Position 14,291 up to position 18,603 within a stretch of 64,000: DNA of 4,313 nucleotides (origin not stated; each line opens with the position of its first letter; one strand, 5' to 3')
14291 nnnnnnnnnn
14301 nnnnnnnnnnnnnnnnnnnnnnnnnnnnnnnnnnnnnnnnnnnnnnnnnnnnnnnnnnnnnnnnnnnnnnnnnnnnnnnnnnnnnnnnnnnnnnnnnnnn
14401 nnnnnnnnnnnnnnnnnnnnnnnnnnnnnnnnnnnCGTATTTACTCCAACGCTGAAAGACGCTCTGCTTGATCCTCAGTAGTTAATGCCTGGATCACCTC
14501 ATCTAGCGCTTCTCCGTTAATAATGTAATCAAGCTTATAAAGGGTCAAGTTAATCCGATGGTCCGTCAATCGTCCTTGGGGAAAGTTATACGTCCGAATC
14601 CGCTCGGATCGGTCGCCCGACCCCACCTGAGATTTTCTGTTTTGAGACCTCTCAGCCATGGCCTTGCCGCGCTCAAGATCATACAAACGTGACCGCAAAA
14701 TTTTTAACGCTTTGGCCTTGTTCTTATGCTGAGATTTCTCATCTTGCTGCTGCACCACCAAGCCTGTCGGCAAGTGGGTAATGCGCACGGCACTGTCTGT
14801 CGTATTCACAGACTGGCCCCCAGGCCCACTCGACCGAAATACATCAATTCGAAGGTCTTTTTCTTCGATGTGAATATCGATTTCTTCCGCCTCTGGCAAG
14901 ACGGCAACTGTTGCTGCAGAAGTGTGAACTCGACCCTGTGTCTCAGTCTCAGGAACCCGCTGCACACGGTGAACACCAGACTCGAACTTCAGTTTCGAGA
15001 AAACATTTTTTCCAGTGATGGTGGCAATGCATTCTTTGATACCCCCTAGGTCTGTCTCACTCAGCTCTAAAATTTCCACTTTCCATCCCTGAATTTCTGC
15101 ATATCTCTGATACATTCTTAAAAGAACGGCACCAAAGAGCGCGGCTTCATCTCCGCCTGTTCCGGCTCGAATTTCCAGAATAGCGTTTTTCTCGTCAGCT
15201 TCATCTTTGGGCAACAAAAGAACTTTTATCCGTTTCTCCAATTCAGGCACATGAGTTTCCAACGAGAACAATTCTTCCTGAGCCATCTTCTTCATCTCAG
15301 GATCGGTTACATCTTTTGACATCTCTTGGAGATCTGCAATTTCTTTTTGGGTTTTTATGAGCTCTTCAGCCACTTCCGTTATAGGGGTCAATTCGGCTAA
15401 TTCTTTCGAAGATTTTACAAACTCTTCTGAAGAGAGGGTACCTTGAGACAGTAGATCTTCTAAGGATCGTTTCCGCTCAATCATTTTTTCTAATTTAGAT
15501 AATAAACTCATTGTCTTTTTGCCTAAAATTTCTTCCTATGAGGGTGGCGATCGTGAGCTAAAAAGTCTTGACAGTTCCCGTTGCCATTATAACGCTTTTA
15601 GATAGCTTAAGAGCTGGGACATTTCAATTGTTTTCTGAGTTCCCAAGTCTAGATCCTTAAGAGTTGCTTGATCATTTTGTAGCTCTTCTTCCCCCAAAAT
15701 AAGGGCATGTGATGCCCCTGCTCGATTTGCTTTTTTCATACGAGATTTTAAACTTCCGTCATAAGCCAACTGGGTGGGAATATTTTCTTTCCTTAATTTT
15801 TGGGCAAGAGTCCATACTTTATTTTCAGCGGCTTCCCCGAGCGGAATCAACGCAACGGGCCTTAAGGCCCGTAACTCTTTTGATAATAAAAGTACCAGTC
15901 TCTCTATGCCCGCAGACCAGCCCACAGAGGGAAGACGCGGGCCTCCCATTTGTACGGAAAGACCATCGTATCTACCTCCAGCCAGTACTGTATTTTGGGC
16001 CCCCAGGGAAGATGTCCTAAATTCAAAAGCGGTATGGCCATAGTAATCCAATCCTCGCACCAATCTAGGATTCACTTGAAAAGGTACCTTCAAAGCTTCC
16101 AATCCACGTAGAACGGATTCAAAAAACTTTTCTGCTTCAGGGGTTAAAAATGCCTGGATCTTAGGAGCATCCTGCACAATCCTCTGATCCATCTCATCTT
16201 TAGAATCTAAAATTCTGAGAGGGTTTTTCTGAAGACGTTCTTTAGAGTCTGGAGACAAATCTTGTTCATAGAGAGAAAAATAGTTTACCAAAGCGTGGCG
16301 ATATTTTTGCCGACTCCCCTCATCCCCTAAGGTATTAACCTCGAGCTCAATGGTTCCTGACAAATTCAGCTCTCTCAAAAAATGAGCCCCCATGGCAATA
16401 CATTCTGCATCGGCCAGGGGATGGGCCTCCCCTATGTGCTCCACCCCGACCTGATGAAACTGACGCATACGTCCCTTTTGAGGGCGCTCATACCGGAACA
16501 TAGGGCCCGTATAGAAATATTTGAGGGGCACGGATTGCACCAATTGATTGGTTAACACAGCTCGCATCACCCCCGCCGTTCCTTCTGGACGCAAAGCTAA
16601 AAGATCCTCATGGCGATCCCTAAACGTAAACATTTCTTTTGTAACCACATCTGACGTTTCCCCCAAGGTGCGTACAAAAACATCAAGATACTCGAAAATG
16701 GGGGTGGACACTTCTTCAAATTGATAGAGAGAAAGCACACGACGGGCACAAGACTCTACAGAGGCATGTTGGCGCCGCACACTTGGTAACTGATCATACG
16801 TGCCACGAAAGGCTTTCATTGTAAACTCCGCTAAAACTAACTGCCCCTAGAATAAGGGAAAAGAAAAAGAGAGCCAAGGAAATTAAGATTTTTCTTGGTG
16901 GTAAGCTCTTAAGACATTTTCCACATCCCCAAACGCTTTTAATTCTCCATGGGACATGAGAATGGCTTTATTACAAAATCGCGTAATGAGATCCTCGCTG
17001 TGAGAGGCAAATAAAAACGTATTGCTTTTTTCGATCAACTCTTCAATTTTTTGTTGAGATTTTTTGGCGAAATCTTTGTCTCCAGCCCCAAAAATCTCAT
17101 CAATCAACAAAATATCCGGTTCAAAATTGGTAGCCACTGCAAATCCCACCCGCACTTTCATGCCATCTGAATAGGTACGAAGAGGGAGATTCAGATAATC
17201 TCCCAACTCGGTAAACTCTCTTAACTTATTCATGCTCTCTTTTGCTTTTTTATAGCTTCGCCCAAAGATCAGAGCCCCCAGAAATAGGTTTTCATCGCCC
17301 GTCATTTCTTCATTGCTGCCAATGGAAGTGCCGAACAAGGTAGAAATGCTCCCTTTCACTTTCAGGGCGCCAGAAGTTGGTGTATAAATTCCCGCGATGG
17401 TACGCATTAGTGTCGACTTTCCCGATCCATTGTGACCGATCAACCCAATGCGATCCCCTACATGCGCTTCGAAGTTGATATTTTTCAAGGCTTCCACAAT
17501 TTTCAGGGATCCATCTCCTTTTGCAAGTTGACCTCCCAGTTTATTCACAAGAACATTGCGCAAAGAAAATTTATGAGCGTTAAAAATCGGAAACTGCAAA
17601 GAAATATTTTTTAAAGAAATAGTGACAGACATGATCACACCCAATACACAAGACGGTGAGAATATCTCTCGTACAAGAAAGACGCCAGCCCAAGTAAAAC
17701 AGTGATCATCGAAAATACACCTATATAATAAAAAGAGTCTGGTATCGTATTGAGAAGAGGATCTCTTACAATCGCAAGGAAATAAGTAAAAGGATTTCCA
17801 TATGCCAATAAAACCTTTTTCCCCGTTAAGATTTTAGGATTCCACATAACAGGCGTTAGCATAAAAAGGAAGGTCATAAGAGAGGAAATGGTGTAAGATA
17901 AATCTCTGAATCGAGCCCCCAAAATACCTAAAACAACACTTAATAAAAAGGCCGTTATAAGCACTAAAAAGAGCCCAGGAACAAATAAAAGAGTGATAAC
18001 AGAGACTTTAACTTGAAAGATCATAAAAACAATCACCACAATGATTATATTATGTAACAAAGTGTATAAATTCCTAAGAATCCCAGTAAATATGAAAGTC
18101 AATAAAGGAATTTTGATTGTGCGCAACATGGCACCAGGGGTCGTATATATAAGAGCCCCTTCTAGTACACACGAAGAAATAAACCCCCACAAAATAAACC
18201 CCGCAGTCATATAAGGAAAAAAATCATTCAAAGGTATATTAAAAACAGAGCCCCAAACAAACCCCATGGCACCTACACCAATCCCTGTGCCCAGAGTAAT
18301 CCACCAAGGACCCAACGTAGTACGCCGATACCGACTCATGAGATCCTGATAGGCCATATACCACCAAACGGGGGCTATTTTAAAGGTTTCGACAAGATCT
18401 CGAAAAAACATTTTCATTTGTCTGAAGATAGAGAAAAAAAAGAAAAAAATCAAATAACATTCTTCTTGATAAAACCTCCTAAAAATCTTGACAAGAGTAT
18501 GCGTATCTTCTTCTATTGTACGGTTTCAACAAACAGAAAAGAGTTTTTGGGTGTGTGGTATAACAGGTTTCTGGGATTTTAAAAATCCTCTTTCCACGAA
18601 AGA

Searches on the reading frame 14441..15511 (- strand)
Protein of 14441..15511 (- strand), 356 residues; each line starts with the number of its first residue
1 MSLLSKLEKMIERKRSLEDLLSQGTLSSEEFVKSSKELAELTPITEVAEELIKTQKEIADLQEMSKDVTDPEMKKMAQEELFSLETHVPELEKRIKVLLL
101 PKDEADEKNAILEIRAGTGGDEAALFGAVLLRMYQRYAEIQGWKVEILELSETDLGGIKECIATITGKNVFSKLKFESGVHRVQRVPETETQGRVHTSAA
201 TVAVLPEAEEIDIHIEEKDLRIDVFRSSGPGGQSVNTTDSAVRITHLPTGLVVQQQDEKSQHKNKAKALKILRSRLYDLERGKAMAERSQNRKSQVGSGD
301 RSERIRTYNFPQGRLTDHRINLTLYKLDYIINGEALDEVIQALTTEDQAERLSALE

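Call 57: search_protein_families(library=pfam, proteins=[window:14441-15511:-], max_evalue=0.0001)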
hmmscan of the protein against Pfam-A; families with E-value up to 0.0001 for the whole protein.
window:14441-15511:- (356 aa): 2 families
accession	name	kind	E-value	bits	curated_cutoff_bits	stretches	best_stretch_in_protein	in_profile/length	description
PF03462.23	PCRF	-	3e-70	236.4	24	1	13-202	4-194/194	PCRF domain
PF00472.26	RF-1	-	3.2e-44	150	35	1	209-319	1-116/116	RF-1 domain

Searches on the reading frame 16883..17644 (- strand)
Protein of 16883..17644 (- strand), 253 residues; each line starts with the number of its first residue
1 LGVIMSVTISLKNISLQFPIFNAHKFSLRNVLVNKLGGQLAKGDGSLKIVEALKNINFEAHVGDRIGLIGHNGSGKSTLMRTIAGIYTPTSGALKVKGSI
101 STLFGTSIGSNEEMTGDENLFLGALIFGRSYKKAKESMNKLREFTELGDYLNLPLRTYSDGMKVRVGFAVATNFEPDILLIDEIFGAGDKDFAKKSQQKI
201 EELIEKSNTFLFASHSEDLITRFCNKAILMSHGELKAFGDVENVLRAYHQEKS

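Call 57: search_protein_families(library=pfam, proteins=[window:16883-17644:-], max_evalue=0.0001)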
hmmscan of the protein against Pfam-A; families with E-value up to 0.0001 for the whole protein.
window:16883-17644:- (253 aa): 2 families
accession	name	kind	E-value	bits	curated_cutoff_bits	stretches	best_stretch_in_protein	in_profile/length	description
PF00005.33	ABC_tran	-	4.5e-21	76.3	25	1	53-184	1-135/137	ABC transporter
PF13304.12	AAA_21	-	4.8e-06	27.3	27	0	67-86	3-22/304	AAA domain, putative AbiEii toxin, Type IV TA system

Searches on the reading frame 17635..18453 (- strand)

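Call 57: search_protein_families(library=pfam, proteins=[window:17635-18453:-], max_evalue=0.0001)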
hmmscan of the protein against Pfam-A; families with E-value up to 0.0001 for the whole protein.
window:17635-18453:- (272 aa): 1 family
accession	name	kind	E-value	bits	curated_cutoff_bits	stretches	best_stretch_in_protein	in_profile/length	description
PF01061.29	ABC2_membrane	-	3.6e-09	36.9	26.9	1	30-231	3-208/211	ABC-2 type transporter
